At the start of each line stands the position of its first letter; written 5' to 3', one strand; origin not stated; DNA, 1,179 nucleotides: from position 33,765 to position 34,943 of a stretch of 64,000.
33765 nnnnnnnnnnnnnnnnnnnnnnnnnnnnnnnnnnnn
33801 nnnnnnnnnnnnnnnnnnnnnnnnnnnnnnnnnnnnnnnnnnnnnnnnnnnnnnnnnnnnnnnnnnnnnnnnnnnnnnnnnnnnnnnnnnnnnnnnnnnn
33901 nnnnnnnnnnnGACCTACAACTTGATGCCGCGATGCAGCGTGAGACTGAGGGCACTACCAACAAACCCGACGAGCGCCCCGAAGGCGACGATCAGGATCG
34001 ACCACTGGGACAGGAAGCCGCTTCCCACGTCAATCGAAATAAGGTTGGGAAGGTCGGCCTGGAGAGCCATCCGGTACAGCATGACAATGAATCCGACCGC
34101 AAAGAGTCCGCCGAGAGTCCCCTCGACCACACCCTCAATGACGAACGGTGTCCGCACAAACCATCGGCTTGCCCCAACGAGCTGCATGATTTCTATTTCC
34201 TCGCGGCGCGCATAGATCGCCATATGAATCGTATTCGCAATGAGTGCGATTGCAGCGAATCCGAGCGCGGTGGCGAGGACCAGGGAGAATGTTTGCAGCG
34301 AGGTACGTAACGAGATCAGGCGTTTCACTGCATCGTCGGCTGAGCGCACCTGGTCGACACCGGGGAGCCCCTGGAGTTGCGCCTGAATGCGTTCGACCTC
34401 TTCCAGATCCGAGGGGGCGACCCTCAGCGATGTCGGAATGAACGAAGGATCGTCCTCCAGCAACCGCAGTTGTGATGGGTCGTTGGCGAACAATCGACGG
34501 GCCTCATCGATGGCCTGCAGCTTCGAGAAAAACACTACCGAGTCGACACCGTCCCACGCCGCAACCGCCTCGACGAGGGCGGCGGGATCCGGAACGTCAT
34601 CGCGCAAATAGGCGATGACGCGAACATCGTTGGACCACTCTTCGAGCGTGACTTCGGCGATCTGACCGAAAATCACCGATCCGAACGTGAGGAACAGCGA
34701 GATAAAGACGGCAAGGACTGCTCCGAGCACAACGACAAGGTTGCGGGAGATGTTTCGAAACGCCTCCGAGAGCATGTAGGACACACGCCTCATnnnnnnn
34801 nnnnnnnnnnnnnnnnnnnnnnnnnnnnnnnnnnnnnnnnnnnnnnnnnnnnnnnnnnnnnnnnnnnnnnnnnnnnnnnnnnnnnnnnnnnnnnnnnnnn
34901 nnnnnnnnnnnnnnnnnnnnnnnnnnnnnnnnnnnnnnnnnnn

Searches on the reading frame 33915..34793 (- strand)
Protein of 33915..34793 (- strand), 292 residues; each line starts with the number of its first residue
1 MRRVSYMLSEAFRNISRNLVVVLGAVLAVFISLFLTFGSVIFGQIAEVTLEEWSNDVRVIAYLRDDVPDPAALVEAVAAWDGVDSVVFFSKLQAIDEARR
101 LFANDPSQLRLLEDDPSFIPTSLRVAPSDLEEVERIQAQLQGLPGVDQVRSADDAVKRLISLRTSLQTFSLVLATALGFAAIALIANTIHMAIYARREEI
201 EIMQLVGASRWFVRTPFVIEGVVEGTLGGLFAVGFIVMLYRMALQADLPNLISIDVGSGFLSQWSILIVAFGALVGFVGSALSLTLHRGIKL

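Call 21: search_protein_families(library=pfam, proteins=[window:33915-34793:-], max_evalue=0.001)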
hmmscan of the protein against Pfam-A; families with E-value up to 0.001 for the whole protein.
window:33915-34793:- (292 aa): 2 families
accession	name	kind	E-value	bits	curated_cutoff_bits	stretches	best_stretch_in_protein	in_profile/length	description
PF18075.7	FtsX_ECD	-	4.6e-12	46.8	23.5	1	57-149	1-96/96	FtsX extracellular domain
PF02687.27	FtsX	-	6.7e-11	42.7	25.5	1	173-285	3-112/120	FtsX-like permease C-terminal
